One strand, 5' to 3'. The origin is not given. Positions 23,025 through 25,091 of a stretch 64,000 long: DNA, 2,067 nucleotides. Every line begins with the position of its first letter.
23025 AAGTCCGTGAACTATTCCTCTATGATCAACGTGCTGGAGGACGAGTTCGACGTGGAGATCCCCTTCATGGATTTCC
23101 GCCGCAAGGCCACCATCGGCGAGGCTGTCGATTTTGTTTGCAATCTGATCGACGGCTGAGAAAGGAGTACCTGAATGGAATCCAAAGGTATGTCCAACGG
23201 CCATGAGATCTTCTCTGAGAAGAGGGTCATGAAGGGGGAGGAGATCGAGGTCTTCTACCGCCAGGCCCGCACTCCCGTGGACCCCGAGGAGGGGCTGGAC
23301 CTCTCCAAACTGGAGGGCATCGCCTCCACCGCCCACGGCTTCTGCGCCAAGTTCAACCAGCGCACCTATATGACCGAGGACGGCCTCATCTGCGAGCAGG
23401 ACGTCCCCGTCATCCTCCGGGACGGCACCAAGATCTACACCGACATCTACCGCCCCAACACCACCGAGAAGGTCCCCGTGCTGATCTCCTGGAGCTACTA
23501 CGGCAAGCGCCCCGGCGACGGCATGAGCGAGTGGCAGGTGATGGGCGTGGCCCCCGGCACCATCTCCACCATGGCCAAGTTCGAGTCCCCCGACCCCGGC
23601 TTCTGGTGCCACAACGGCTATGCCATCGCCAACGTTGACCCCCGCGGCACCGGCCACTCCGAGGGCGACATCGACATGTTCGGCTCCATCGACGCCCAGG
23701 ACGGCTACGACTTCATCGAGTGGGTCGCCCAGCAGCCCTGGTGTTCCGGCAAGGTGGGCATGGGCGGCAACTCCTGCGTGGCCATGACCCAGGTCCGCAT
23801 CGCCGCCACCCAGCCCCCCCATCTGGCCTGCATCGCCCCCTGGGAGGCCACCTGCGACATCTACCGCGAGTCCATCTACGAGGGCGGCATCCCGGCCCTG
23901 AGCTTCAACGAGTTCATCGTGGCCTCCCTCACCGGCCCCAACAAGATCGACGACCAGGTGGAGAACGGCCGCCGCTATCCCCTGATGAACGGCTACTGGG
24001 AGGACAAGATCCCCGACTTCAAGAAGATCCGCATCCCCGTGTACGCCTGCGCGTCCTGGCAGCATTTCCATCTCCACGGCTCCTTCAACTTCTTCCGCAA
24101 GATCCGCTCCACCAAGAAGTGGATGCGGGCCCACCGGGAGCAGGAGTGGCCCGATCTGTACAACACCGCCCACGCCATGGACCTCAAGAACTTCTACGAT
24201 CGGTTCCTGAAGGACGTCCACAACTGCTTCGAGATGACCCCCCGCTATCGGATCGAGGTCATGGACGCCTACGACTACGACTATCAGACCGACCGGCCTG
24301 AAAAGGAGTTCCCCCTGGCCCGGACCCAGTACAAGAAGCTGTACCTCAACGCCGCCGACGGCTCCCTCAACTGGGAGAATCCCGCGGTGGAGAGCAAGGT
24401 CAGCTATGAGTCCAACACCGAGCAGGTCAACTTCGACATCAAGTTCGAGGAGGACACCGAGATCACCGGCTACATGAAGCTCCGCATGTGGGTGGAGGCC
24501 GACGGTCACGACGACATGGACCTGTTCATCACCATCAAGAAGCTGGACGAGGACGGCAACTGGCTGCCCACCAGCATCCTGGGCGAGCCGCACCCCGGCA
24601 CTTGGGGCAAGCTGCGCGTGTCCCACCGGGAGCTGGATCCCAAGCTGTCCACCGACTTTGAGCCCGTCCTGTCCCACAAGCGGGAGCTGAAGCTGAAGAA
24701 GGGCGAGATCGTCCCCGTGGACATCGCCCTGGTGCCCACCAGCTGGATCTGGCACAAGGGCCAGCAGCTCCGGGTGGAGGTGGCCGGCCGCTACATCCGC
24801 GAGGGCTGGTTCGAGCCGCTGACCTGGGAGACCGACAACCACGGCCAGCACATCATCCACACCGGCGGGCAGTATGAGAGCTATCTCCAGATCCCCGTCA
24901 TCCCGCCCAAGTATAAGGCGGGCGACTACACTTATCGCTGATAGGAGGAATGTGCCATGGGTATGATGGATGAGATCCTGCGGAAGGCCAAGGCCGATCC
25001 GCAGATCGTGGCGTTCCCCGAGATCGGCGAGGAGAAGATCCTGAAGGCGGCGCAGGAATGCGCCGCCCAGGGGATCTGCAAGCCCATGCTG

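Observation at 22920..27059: ACP + CocE/NonD hydrolase + Pta/Ptb + Buk: possible carrier-protein-dependent substrate-level phosphorylation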

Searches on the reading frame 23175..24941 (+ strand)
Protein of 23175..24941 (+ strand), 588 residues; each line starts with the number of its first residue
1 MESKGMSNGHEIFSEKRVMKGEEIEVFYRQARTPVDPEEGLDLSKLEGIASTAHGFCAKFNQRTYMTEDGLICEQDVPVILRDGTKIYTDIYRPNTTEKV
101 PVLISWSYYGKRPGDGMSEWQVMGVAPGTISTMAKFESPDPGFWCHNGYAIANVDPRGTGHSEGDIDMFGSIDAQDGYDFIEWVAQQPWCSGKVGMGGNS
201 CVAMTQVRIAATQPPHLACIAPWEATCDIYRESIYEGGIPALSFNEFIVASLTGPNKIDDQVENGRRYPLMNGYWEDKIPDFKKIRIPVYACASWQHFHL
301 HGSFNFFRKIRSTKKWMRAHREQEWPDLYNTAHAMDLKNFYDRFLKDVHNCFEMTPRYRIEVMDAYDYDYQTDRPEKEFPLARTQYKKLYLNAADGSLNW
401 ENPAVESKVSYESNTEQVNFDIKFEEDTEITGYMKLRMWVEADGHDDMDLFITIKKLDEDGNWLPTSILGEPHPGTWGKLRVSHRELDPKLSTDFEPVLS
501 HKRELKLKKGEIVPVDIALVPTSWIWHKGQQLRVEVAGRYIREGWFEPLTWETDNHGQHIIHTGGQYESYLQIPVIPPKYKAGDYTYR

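Call 4: search_protein_families(library=pfam, proteins=[window:23175-24941:+], max_evalue=0.01)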
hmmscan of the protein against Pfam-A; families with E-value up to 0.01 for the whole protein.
window:23175-24941:+ (588 aa): 2 families
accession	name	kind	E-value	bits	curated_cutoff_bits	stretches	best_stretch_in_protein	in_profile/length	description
PF02129.25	Peptidase_S15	-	6.4e-42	144.5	23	1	83-245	1-148/262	X-Pro dipeptidyl-peptidase (S15 family)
PF08530.16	PepX_C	-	2.6e-33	116.2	22.5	1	350-572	1-217/217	X-Pro dipeptidyl-peptidase C-terminal non-catalytic domain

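Call 5: search_protein_families(library=ncbifam, proteins=[window:23175-24941:+], max_evalue=0.001)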
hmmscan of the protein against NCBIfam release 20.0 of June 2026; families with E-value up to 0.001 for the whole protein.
window:23175-24941:+ (588 aa): 2 families
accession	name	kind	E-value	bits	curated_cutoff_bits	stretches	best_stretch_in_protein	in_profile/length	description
TIGR00976.1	CocE_NonD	subfamily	1.3e-68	232.4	66.3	2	81-239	3-144/550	CocE/NonD family hydrolase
NF003780.0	PRK05371.1-1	subfamily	2.8e-05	22.8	642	1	86-231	72-236/594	Xaa-Pro dipeptidyl-peptidase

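Call 7: find_homologous_proteins(query=window:23175-24941:+, max_evalue=1e-10)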
Query window:23175-24941:+ (588 aa): 3292 proteins with E <= 1e-10 among 7682 candidates; the best 120 are listed.
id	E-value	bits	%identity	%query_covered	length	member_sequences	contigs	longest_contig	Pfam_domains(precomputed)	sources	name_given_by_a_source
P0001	0.0e+0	1415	99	100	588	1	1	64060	PF02129.25,PF08530.17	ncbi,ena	-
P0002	0.0e+0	1307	90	100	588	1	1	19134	PF02129.25,PF08530.17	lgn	-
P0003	0.0e+0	1295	90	100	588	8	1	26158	PF02129.25,PF08530.17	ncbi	-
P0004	0.0e+0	1217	84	100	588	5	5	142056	PF02129.25,PF08530.17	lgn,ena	-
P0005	0.0e+0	1207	82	100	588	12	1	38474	PF02129.25,PF08530.17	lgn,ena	-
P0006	0.0e+0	1181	83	98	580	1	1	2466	PF02129.25,PF08530.17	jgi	jgi:predicted acyl esterase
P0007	0.0e+0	1175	83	98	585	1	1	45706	PF02129.25,PF08530.17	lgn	-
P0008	0.0e+0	1173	82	98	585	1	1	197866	PF02129.25,PF08530.17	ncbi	ncbi:MAG: CocE/NonD family hydrolase [Lachnospiraceae bacterium]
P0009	0.0e+0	1153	80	99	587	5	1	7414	PF02129.25,PF08530.17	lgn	-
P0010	0.0e+0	1121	80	98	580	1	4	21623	PF02129.25,PF08530.17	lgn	-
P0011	0.0e+0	1118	79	98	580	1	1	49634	PF02129.25,PF08530.17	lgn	-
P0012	0.0e+0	1117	79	98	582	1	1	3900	PF02129.25,PF08530.17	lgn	-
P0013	0.0e+0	1117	79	98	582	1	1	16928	PF02129.25,PF08530.17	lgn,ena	-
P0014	0.0e+0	1117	79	98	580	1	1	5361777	PF02129.25,PF08530.17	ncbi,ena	-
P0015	0.0e+0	1113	79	98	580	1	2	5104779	PF02129.25,PF08530.17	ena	-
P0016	0.0e+0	1113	79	98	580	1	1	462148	PF02129.25,PF08530.17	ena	-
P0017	0.0e+0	1113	79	98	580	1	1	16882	PF02129.25,PF08530.17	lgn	-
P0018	0.0e+0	1113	78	98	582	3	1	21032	PF02129.25,PF08530.17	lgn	-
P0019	0.0e+0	1112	79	98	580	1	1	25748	PF02129.25,PF08530.17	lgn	-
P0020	0.0e+0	1112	78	98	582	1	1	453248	PF02129.25,PF08530.17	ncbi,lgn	ncbi:MAG: CocE/NonD family hydrolase [Velocimicrobium sp.]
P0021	0.0e+0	1111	79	98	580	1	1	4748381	PF02129.25,PF08530.17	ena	-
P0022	0.0e+0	1109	79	98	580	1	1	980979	PF02129.25,PF08530.17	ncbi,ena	-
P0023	0.0e+0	1108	78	98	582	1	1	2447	PF02129.25,PF08530.17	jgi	-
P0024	0.0e+0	1107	77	98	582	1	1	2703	PF02129.25,PF08530.17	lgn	-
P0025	0.0e+0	1105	77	98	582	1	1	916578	PF02129.25,PF08530.17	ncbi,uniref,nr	ncbi:CocE/NonD family hydrolase [Konateibacter massiliensis]|uniref:CocE/NonD family hydrolase n=1 T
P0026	0.0e+0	1104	77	98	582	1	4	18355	PF02129.25,PF08530.17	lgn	-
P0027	0.0e+0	1104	78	98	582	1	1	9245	PF02129.25,PF08530.17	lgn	-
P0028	0.0e+0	1103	78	98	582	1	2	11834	PF02129.25,PF08530.17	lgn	-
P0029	0.0e+0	1102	77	98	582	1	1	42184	PF02129.25,PF08530.17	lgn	-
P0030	0.0e+0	1102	78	98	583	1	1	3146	PF02129.25,PF08530.17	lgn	-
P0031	0.0e+0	1101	77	98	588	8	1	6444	PF02129.25,PF08530.17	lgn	-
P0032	0.0e+0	1100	78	98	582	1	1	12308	PF02129.25,PF08530.17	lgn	-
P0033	0.0e+0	1100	77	99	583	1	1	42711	PF02129.25,PF08530.17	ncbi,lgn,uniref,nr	ncbi:hypothetical protein DFR58_13228 [Anaerobacterium chartisolvens]|uniref:Xaa-Pro dipeptidyl-pept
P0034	0.0e+0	1100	77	99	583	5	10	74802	PF02129.25,PF08530.17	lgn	-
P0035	0.0e+0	1096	77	98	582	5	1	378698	PF02129.25,PF08530.17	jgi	jgi:predicted acyl esterase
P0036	0.0e+0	1095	77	98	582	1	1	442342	PF02129.25,PF08530.17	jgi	jgi:uncharacterized protein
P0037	0.0e+0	1095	76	98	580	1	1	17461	PF02129.25,PF08530.17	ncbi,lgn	ncbi:MAG: CocE/NonD family hydrolase [Clostridiales bacterium]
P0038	0.0e+0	1093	76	98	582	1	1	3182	PF02129.25,PF08530.17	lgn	-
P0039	0.0e+0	1092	77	98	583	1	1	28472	PF02129.25,PF08530.17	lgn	-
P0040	0.0e+0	1091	77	98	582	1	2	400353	PF02129.25,PF08530.17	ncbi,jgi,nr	ncbi:MAG: putative hydrolase, CocE/NonD family [Anaerocolumna sp.]|jgi:predicted acyl esterase|nr:pu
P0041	0.0e+0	1090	76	98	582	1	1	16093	PF02129.25,PF08530.17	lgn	-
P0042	0.0e+0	1088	76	99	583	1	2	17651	PF02129.25,PF08530.17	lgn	-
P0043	0.0e+0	1088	76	99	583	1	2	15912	PF02129.25,PF08530.17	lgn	-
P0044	0.0e+0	1087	76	98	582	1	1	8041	PF02129.25,PF08530.17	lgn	-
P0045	0.0e+0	1086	75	99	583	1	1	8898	PF02129.25,PF08530.17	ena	-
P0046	0.0e+0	1083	76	98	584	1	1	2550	PF02129.25,PF08530.17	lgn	-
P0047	0.0e+0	1083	77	98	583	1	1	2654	PF02129.25,PF08530.17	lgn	-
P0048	0.0e+0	1082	76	98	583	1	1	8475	PF02129.25,PF08530.17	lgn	-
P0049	0.0e+0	1082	76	99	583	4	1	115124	PF02129.25,PF08530.17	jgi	jgi:uncharacterized protein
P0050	0.0e+0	1082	76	98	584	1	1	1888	PF02129.25,PF08530.17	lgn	-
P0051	0.0e+0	1080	76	98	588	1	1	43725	PF02129.25,PF08530.17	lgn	-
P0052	0.0e+0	1080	76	98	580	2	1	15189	PF02129.25,PF08530.17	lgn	-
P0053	0.0e+0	1078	75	99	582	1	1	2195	PF02129.25,PF08530.17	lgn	-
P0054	0.0e+0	1078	76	98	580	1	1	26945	PF02129.25,PF08530.17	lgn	-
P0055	0.0e+0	1077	75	98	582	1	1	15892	PF02129.25,PF08530.17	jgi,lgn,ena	-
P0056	0.0e+0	1077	76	97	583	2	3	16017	PF02129.25,PF08530.17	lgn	-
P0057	0.0e+0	1076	76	98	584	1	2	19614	PF02129.25,PF08530.17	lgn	-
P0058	0.0e+0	1073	75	99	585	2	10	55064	PF02129.25,PF08530.17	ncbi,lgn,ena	-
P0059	0.0e+0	1073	75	99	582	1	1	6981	PF02129.25,PF08530.17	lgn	-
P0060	0.0e+0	1072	75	99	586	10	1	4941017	PF02129.25,PF08530.17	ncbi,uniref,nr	ncbi:CocE/NonD family hydrolase [Anoxybacterium hadale]|uniref:CocE/NonD family hydrolase n=1 Tax=An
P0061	0.0e+0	1072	74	98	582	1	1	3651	PF02129.25,PF08530.17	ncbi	ncbi:MAG: CocE/NonD family hydrolase [Mobilitalea sp.]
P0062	0.0e+0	1072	74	99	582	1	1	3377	PF02129.25,PF08530.17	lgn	-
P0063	0.0e+0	1072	75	98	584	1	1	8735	PF02129.25,PF08530.17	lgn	-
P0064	0.0e+0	1071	75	98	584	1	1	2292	PF02129.25,PF08530.17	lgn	-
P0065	0.0e+0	1069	75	98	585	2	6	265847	PF02129.25,PF08530.17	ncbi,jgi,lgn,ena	-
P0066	0.0e+0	1068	75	98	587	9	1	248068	PF02129.25,PF08530.17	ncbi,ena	-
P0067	0.0e+0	1068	75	98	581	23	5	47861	PF02129.25,PF08530.17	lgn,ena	-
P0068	0.0e+0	1067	74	99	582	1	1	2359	PF02129.25,PF08530.17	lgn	-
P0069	0.0e+0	1063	74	100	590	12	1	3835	PF02129.25,PF08530.17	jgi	jgi:predicted acyl esterase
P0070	0.0e+0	1061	74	98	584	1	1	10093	PF02129.25,PF08530.17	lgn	-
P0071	0.0e+0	1061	74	98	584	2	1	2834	PF02129.25,PF08530.17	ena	-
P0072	0.0e+0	1058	75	98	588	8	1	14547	PF02129.25,PF08530.17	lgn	-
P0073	0.0e+0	1054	73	99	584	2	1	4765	PF02129.25,PF08530.17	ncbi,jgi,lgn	ncbi:MAG: CocE/NonD family hydrolase [Desulfobacteraceae bacterium]|jgi:hypothetical protein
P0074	0.0e+0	1053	73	99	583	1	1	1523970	PF02129.25,PF08530.17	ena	-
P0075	0.0e+0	1053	74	98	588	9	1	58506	PF02129.25,PF08530.17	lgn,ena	-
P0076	0.0e+0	1051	75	98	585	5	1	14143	PF02129.25,PF08530.17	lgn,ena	-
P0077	0.0e+0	1050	76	97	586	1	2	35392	PF02129.25,PF08530.17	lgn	-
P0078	0.0e+0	1049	74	98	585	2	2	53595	PF02129.25,PF08530.17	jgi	-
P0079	0.0e+0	1042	74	98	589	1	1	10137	PF02129.25,PF08530.17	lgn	-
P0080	0.0e+0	1041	72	99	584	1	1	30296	PF02129.25,PF08530.17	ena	-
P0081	0.0e+0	1041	72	98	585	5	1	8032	PF02129.25,PF08530.17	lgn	-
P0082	0.0e+0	1039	71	100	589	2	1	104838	PF02129.25,PF08530.17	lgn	-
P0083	0.0e+0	1038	73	98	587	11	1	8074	PF02129.25,PF08530.17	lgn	-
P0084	0.0e+0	1036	72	99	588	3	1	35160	PF02129.25,PF08530.17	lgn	-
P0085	0.0e+0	1032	72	99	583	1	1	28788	PF02129.25,PF08530.17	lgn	-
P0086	0.0e+0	1019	72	98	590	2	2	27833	PF02129.25,PF08530.17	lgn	-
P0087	0.0e+0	1019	72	98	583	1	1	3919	PF02129.25,PF08530.17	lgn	-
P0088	0.0e+0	1017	71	98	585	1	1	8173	PF02129.25,PF08530.17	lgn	-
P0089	2.1e-297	1006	70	98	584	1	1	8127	PF02129.25,PF08530.17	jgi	jgi:predicted acyl esterase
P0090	2.6e-296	1003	71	98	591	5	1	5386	PF02129.25,PF08530.17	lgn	-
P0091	4.1e-291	985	69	98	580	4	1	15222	PF02129.25,PF08530.17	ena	-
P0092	3.9e-288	976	67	100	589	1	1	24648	PF02129.25,PF08530.17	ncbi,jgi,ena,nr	ncbi:MAG: CocE/NonD family hydrolase [Defluviitaleaceae bacterium]|nr:CocE/NonD family hydrolase [De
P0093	3.5e-287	972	72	96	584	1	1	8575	PF02129.25,PF08530.17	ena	-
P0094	4.1e-285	966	67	99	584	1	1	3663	PF02129.25,PF08530.17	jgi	jgi:predicted acyl esterase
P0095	2.2e-280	950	67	98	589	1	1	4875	PF02129.25,PF08530.17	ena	-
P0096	2.2e-280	950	67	98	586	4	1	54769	PF02129.25,PF08530.17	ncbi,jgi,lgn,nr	ncbi:MAG: CocE/NonD family hydrolase [Clostridiales Family XIII bacterium]|jgi:predicted acyl estera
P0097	2.3e-280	950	67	98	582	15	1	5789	PF02129.25,PF08530.17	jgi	jgi:predicted acyl esterase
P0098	2.5e-280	950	66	99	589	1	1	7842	PF02129.25,PF08530.17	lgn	-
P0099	3.4e-280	949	67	98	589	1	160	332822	PF02129.25,PF08530.17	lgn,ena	-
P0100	3.6e-280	949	66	99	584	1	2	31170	PF02129.25,PF08530.17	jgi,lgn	-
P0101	3.7e-280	949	66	98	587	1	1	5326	PF02129.25,PF08530.17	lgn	-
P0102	4.6e-280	949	67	98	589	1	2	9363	PF02129.25,PF08530.17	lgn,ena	-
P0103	4.7e-280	949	67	98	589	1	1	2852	PF02129.25,PF08530.17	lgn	-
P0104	5.0e-280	949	67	98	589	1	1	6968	PF02129.25,PF08530.17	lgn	-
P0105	5.6e-280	949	67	98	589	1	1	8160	PF02129.25,PF08530.17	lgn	-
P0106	6.3e-280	949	67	98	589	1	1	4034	PF02129.25,PF08530.17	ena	-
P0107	6.4e-280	949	68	99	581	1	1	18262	PF02129.25,PF08530.17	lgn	-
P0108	8.8e-280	948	67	98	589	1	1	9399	PF02129.25,PF08530.17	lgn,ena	-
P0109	9.0e-280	948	67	98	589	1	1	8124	PF02129.25,PF08530.17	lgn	-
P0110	9.0e-280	948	69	96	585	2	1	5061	PF02129.25,PF08530.17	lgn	-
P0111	9.4e-280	948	67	98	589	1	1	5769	PF02129.25,PF08530.17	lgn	-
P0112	1.1e-279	948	67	98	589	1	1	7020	PF02129.25,PF08530.17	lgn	-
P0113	1.1e-279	948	67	98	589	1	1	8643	PF02129.25,PF08530.17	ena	-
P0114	1.2e-279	948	67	98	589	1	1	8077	PF02129.25,PF08530.17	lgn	-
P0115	1.2e-279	948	67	98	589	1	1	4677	PF02129.25,PF08530.17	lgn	-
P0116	1.2e-279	948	67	98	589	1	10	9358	PF02129.25,PF08530.17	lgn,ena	-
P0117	1.3e-279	948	65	99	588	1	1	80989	PF02129.25,PF08530.17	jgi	jgi:predicted acyl esterase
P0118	1.3e-279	947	67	98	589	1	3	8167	PF02129.25,PF08530.17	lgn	-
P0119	1.6e-279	947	67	98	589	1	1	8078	PF02129.25,PF08530.17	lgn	-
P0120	1.6e-279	947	67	98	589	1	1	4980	PF02129.25,PF08530.17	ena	-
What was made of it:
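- Sources annotate the protein as 'predicted acyl esterase' (call 7).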

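Call 9: find_related_loci(query=A1, collection=genome_contigs, flank=8000)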
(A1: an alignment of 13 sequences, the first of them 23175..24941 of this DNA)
Query A1 (588 aa) in genome_contigs; peptide patterns used: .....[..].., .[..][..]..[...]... (x = any residue, [..] = any of these).
465 stretches matched a pattern; 393 encode a relative of the query (tblastn E <= 1e-3); the best 80 are kept; 80 distinct loci.
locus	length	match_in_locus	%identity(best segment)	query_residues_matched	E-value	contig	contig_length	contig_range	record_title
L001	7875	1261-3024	100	1-588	0e+0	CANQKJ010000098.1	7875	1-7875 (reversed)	MAG: uncultured Oscillospiraceae bacterium isolate Lapin-026__bin6 genome assembly, contig: Lapin-026__NODE_11968_length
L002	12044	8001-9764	99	1-588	0e+0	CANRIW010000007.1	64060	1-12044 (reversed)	MAG: uncultured Oscillospiraceae bacterium isolate Lapin-024__bin4 genome assembly, contig: Lapin-024__NODE_535_length_6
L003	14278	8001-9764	90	1-588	0e+0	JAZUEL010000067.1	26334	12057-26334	MAG: Oscillospiraceae bacterium isolate T1900045299_TH20190069.MAGScoT_cleanbin_000021 SGB_6132_k141_1264046, whole geno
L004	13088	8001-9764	90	1-588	0e+0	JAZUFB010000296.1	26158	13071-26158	MAG: Clostridia bacterium isolate T1900045296_TH20190066.MAGScoT_cleanbin_000028 SGB_6089_k141_1476127, whole genome sho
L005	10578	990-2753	97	1-588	0e+0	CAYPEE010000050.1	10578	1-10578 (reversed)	MAG TPA_asm: uncultured Oscillospiraceae bacterium isolate SRP314395_co1_216 genome assembly, contig: NODE_5863_length_1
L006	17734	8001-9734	82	11-588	0e+0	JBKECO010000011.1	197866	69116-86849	MAG: Lachnospiraceae bacterium isolate VLC_044 c_000001910667, whole genome shotgun sequence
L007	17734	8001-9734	79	11-588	0e+0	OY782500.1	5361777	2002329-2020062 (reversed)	MAG: Vallitaleaceae bacterium isolate 08788439-a597-456a-b4e9-0d8f61821b33 genome assembly, chromosome: 1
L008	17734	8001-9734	78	11-588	0e+0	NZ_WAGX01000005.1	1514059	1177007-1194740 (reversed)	Candidatus Galacturonibacter soehngenii isolate galUA 1601400005, whole genome shotgun sequence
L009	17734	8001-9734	78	11-588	0e+0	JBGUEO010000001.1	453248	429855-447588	MAG: Velocimicrobium sp. isolate DXN-04 NODE_8_length_453248_cov_14.485689, whole genome shotgun sequence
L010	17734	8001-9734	79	11-588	0e+0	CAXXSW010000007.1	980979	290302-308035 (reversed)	MAG: Vallitaleaceae bacterium isolate 78b136a1-eb53-4df1-ae98-ea9def862ce6 genome assembly, contig: contig_7, whole geno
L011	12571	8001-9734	78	11-588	0e+0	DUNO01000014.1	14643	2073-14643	MAG TPA_asm: Clostridiales bacterium isolate AS05jafATM_90 19659_AS05, whole genome shotgun sequence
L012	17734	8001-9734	77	11-588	0e+0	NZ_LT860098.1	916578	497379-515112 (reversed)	Konateibacter massiliensis strain Marseille-P3773, whole genome shotgun sequence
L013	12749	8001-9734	77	11-588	0e+0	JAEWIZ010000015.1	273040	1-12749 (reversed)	MAG: Bacillota bacterium isolate OH_PBrB_133 k127_13479, whole genome shotgun sequence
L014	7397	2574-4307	77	11-588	0e+0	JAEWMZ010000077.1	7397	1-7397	MAG: Bacillota bacterium isolate OH_PDB_15 k127_1151074, whole genome shotgun sequence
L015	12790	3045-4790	77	8-588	0e+0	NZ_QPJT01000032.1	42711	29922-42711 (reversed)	Anaerobacterium chartisolvens strain DSM 27016 Ga0244570_132, whole genome shotgun sequence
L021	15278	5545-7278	75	11-588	0e+0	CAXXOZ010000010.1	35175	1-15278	MAG: uncultured Parasporobacterium sp. isolate 16718cfd-1f25-469d-8975-09e71612c014 genome assembly, contig: contig_10,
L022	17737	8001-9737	75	11-588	0e+0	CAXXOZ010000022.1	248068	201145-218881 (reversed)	MAG: uncultured Parasporobacterium sp. isolate 16718cfd-1f25-469d-8975-09e71612c014 genome assembly, contig: contig_22,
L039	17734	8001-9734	65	6-588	0e+0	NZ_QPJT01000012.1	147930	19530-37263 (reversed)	Anaerobacterium chartisolvens strain DSM 27016 Ga0244570_112, whole genome shotgun sequence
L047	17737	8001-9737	65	13-588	0e+0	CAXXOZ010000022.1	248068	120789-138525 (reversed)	MAG: uncultured Parasporobacterium sp. isolate 16718cfd-1f25-469d-8975-09e71612c014 genome assembly, contig: contig_22,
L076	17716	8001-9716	63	11-580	0e+0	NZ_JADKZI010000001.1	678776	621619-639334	Flavonifractor sp. AGMB03687 AGMB03687Contig1, whole genome shotgun sequence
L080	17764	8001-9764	61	11-588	0e+0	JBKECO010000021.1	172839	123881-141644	MAG: Lachnospiraceae bacterium isolate VLC_044 c_000003991710, whole genome shotgun sequence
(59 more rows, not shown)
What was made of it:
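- Several genomes carry 2-3 paralogous HYD clusters (for example L021/L022/L047, L015/L039 and L006/L080; call 9).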
